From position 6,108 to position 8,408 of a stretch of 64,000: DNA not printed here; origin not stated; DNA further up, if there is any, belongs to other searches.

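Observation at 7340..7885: Secreted lipoprotein carrying a copy of EF-Tu domains 2 and 3 without the GTPase domain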

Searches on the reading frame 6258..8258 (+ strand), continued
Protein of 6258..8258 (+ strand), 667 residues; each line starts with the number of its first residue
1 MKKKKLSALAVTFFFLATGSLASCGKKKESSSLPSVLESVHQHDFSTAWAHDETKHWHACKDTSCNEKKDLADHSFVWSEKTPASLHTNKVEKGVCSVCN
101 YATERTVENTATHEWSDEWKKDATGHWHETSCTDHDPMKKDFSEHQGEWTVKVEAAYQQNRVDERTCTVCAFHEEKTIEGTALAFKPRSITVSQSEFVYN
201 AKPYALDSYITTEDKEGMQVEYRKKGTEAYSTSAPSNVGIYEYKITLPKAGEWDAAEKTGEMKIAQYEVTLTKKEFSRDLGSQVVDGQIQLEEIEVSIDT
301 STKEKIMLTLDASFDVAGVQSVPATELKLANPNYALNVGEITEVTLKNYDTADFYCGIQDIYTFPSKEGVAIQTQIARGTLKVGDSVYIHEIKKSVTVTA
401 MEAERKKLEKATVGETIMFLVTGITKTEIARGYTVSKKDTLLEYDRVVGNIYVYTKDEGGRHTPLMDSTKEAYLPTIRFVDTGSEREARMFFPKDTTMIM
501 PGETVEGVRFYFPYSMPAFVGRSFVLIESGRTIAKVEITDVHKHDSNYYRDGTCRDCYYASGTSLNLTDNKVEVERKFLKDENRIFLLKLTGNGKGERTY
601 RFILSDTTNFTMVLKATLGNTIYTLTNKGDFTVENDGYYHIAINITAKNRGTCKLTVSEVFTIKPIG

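Call 28: fold_search(model_id=the predicted structure, library=pdb)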
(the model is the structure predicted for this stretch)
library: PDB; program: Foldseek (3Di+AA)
matches with E <= 10: 1109; with E <= 0.001: 260
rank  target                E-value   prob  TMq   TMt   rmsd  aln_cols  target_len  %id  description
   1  9v5s_B                5.0e-15  1.00  0.26  0.45   2.2       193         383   25  Crystal structure of EF-Tu from Mycoplasma pneumoniae (released 2025-10-29)
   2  9v5s_D                6.6e-15  1.00  0.26  0.44   2.2       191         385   26  Crystal structure of EF-Tu from Mycoplasma pneumoniae (released 2025-10-29)
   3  9v5s_A                1.0e-14  1.00  0.26  0.45   2.4       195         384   26  Crystal structure of EF-Tu from Mycoplasma pneumoniae (released 2025-10-29)
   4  7vmc_A                1.3e-14  1.00  0.26  0.45   2.0       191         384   29  Crystal structure of EF-Tu/CdiA/CdiI (released 2022-03-30)
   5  1d2e_A                1.9e-14  1.00  0.27  0.44   2.0       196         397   26  CRYSTAL STRUCTURE OF MITOCHONDRIAL EF-TU IN COMPLEX WITH GDP (released 1999-09-28)
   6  4q7j_B                1.9e-14  1.00  0.26  0.47   2.0       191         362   29  Complex structure of viral RNA polymerase (released 2014-08-27)
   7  5w75_B                2.6e-14  1.00  0.26  0.45   2.1       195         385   28  Crystal Structure of Reconstructed Bacterial Elongation Factor Node 168 (released 2018-04-25)
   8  5w76                  2.7e-14  1.00  0.26  0.45   1.9       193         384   25  Crystal Structure of Reconstructed Bacterial Elongation Factor Node 168 (released 2018-04-25)
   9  6i8r                  2.7e-14  1.00  0.26  0.46   2.1       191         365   26  Crystal structure of an ancient sequence-reconstructed Elongation factor Tu (node 170) (released 2019-11-27)
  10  7vmx_B                3.9e-14  1.00  0.26  0.48   2.0       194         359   27  The Crystal Structure of EF-Tu and EF-Ts complex from Mycobacterium tuberculosis (released 2022-10-12)
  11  8ym3                  4.3e-14  1.00  0.26  0.42   2.3       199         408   26  Structural basis of Elongation factor Tu in regulating photoinhibition in Synechococcus sp. PCC 7942. (released 2025-03-19)
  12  3mmp_A                4.5e-14  1.00  0.26  0.27   2.1       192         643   28  Structure of the Qb replicase, an RNA-dependent RNA polymerase consisting of viral and host proteins (released 2010-06-09)
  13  4pc1_A                4.8e-14  1.00  0.26  0.47   2.0       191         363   28  Elongation Factor Tu:Ts complex with a bound phosphate (released 2015-05-06)
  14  5opd_A                6.3e-14  1.00  0.26  0.45   2.3       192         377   28  Structure of phosphorylated EF-Tu in complex with GTP (released 2018-08-29)
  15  4j0q_E                6.6e-14  1.00  0.27  0.47   2.1       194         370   24  Crystal structure of Pseudomonas putida elongation factor Tu (EF-Tu) (released 2014-02-05)
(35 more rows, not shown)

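Call 30: search_protein_families(library=pfam, alignment_id=A2, max_evalue=0.01)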
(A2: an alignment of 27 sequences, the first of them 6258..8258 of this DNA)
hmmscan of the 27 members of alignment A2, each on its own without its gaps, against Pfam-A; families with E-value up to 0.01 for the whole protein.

A. member 1, window:6258-8258:+ (667 aa): 2 families
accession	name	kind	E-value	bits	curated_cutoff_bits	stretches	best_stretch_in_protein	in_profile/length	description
PF03144.31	GTP_EFTU_D2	-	1.9e-08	35.1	30.3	1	376-435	8-72/73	Elongation factor Tu domain 2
PF03143.23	GTP_EFTU_D3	-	0.00018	22.2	27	1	444-541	5-105/106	Elongation factor Tu C-terminal domain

B. families by the number of members that match (of 27 scanned): 16 families
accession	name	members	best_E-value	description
PF03144.31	GTP_EFTU_D2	22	1e-12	Elongation factor Tu domain 2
PF03143.23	GTP_EFTU_D3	18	4.3e-18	Elongation factor Tu C-terminal domain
PF14578.12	GTP_EFTU_D4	10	0.0002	Elongation factor Tu domain 4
PF18887.5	MBG_3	2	2.4e-05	MBG domain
PF18657.6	YDG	2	0.00031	YDG domain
PF05180.17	zf-DNL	2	0.0013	DNL zinc finger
PF18998.6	Flg_new_2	1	3.9e-41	Divergent InlB B-repeat domain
PF09479.16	Flg_new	1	2.1e-07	Listeria-Bacteroides repeat domain (List_Bact_rpt)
PF09526.16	DUF2387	1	0.00024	Probable metal-binding protein (DUF2387)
PF06280.18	fn3_5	1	0.001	Fn3-like domain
PF17883.6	MBG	1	0.0041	MBG domain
PF22042.2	EF-G_D2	1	0.0047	Elongation factor G domain 2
PF12505.14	DUF3712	1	0.0052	Protein of unknown function (DUF3712)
PF13452.11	FAS1_DH_region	1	0.0083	FAS1-like, dehydratase domain region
PF22058.2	X25_BaPul_like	1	0.0092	Pullulanase X25 domain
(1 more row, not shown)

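Call 31: find_encoding_contigs(protein=P0113, flank=10000, max_places=2)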
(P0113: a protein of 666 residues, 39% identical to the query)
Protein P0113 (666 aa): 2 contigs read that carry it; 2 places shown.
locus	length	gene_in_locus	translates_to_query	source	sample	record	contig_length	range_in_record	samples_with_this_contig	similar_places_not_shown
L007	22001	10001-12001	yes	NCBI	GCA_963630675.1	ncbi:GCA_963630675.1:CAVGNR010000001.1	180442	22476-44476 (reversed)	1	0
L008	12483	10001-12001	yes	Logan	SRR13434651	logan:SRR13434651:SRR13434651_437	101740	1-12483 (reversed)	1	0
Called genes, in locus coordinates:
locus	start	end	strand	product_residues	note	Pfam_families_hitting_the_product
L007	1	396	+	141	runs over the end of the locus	PF02254:TrkA_N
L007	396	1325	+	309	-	PF02254:TrkA_N, PF02080:TrkA_C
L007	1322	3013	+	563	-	PF02386:TrkH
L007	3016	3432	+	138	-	PF09424:YqeY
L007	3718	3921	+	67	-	-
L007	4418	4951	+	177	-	-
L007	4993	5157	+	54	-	-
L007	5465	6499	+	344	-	-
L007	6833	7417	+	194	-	-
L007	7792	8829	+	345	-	PF11185:DUF2971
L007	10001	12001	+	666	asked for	PF03144:GTP_EFTU_D2 (weak), PF03143:GTP_EFTU_D3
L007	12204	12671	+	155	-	PF13302:Acetyltransf_3, PF13420:Acetyltransf_4 (weak), PF00583:Acetyltransf_1, PF13673:Acetyltransf_10 (weak), PF13508:Acetyltransf_7, PF08445:FR47 (weak)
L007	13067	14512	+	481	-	PF01637:ATPase_2, PF13173:AAA_14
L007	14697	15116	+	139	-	-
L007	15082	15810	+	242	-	-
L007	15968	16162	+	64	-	-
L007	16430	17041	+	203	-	-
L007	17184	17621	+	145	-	-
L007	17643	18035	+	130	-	-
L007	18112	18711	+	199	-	-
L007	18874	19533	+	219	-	PF05013:FGase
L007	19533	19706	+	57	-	-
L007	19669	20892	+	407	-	PF01637:ATPase_2 (faint), PF13173:AAA_14, PF13635:DUF4143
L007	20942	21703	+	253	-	PF02146:SIR2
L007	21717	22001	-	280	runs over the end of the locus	-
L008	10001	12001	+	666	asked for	PF03144:GTP_EFTU_D2 (weak), PF03143:GTP_EFTU_D3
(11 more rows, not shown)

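Call 32: find_encoding_contigs(protein=P0112, flank=10000, max_places=2)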
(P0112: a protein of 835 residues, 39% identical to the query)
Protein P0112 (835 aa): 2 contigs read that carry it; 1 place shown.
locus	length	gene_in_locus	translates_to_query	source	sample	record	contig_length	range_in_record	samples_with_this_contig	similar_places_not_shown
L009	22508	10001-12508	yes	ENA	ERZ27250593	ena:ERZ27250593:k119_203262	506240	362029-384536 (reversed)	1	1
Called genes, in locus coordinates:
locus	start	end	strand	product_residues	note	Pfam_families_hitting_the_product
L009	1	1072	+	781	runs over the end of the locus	-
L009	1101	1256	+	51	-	-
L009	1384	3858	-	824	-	PF02861:Clp_N, PF02861:Clp_N, PF13191:AAA_16 (weak), PF00004:AAA, PF17871:AAA_lid_9, PF07724:AAA_2, PF07728:AAA_5, PF10431:ClpB_D2-small, +7 more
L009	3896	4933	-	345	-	PF00217:ATP-gua_Ptrans, PF27454:McsB_C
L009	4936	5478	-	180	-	PF02151:UVR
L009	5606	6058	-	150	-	PF05848:CtsR, PF17727:CtsR_C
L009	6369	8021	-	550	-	PF00196:GerE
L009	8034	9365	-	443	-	PF13416:SBP_bac_8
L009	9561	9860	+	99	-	-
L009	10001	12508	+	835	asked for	PF03144:GTP_EFTU_D2 (weak)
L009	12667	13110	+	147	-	-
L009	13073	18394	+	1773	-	PF01841:Transglut_core, PF09479:Flg_new (weak)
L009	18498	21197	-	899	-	PF00873:ACR_tran, PF03176:MMPL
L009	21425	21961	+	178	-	PF14278:TetR_C_8 (weak)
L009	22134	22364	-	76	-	PF00550:PP-binding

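Call 33: find_encoding_contigs(protein=P0087, flank=10000, max_places=2)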
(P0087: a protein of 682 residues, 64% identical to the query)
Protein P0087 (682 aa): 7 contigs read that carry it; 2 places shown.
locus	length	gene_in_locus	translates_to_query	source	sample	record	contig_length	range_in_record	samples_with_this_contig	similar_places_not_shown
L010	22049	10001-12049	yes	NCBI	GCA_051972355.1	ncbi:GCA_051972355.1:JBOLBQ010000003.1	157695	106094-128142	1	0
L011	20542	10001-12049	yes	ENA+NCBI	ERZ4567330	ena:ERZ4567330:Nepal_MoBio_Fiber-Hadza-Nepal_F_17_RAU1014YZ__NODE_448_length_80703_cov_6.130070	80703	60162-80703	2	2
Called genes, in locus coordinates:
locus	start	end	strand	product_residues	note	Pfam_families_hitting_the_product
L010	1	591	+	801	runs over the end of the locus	PF13306:LRR_5, PF13855:LRR_8 (faint), PF13306:LRR_5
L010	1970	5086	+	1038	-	PF18998:Flg_new_2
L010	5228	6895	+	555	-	PF16927:HisKA_7TM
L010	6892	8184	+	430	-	-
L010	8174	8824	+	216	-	PF00072:Response_reg, PF00196:GerE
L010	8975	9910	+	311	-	PF09479:Flg_new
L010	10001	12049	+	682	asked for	PF03144:GTP_EFTU_D2 (weak)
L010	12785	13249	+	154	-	PF01047:MarR, PF12802:MarR_2, PF13412:HTH_24 (weak), PF13601:HTH_34 (faint)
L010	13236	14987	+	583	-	PF00664:ABC_membrane, PF00005:ABC_tran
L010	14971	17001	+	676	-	PF00664:ABC_membrane, PF00005:ABC_tran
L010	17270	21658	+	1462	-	PF16593:Cas9-BH (weak), PF16592:Cas9_REC, PF13395:HNH_4, PF22702:Cas9_RuvC, PF16595:Cas9_PI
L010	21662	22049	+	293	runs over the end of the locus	PF01867:Cas_Cas1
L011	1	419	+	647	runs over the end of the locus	PF00724:Oxidored_FMN, PF03486:HI0933_like (faint), PF07992:Pyr_redox_2, PF12831:FAD_oxidored (weak), PF13450:NAD_binding_8, PF00070:Pyr_redox, PF01266:DAO (weak), PF02737:3HCDH_N (weak), +6 more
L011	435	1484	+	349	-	PF03786:UxuA, PF01261:AP_endonuc_2 (weak)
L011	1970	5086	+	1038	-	PF18998:Flg_new_2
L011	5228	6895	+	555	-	PF16927:HisKA_7TM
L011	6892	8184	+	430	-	-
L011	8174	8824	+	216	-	PF00072:Response_reg, PF00196:GerE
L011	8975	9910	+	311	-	PF09479:Flg_new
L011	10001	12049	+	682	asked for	PF03144:GTP_EFTU_D2 (weak)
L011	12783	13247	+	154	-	PF01047:MarR, PF12802:MarR_2, PF13412:HTH_24 (weak), PF13601:HTH_34 (faint)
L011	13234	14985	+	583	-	PF00664:ABC_membrane, PF00005:ABC_tran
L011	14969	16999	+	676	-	PF00664:ABC_membrane, PF00005:ABC_tran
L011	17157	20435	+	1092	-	PF18998:Flg_new_2 (faint)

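Call 37: list_cluster_members(proteins=[P0011, P0047, P0087, P0113, P0120, P0108])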
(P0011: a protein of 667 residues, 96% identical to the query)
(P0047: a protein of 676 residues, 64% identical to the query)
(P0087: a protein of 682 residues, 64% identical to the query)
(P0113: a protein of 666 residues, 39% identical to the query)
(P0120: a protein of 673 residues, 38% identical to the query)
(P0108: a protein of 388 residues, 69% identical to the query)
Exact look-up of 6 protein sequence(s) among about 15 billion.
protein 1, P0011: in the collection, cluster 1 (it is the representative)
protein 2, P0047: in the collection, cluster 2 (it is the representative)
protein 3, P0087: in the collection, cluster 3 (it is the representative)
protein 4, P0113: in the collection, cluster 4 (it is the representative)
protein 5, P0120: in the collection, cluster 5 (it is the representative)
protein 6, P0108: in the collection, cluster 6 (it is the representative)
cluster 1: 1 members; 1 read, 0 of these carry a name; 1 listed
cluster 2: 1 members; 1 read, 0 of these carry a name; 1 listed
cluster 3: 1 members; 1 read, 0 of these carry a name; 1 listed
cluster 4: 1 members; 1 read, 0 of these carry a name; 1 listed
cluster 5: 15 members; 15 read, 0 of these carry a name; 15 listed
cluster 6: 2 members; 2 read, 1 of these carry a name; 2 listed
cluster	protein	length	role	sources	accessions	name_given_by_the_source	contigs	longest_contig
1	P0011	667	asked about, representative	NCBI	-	-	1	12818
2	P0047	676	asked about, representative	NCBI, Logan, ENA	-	-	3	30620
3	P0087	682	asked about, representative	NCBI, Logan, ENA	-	-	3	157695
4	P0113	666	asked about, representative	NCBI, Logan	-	-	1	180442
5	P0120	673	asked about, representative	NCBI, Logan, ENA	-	-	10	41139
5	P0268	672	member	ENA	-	-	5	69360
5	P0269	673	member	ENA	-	-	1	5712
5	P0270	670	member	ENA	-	-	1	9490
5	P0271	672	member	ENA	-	-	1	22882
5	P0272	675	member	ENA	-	-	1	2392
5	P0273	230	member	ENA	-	-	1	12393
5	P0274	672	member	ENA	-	-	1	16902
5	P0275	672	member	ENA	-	-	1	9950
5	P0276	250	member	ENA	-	-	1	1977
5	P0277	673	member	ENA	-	-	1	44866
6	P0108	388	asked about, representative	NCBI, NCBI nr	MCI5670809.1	MAG: hypothetical protein MR335_07560, partial [Bacilli bacterium] | hypothetical protein [Bacilli bacterium]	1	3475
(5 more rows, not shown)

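Call 53: find_homologous_proteins(query=P0201, max_evalue=1e-20)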
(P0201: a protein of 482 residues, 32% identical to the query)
Query P0201 (482 aa): 2685 proteins with E <= 1e-20 among 8000 candidates; the best 120 are listed.
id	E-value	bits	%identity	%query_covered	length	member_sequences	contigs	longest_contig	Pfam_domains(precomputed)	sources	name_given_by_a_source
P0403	0.0e+0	1205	96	94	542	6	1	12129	PF03143.24,PF03144.32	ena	-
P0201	0.0e+0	1106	100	100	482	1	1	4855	PF03143.24,PF03144.32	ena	-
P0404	0.0e+0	1073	99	98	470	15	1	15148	PF03143.24,PF03144.32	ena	-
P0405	6.3e-260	881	65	95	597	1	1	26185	PF03143.24,PF03144.32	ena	-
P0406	2.5e-133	463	49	93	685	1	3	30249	PF09479.17,PF03143.24,PF03144.32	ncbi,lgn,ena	-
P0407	7.9e-127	442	46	94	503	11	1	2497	PF03144.32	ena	-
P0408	1.3e-124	434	45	37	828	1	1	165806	PF03781.23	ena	-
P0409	1.8e-123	431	47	68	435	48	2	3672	PF03143.24,PF03144.32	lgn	-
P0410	3.5e-121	423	67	30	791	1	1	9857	-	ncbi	-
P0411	4.7e-117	410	62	30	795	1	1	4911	-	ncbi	-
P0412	2.4e-116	407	62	30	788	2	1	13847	-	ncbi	-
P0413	3.5e-113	397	49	78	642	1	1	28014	PF09479.17,PF03143.24,PF03144.32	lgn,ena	-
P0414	9.9e-107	376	41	99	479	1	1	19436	PF03143.24,PF03144.32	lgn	-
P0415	7.9e-106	373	52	29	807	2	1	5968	-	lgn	-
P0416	8.6e-106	372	58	30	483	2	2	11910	-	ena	-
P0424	3.4e-92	328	53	37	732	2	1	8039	PF03144.32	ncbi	-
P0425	6.1e-89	317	53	37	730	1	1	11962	PF03144.32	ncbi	-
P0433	3.5e-80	288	48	39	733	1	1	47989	-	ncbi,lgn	-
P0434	1.1e-79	286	37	68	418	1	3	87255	PF03143.24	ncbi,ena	-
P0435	2.4e-79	285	52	34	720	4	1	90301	-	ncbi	-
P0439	3.2e-77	278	54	30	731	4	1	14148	PF03144.32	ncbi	-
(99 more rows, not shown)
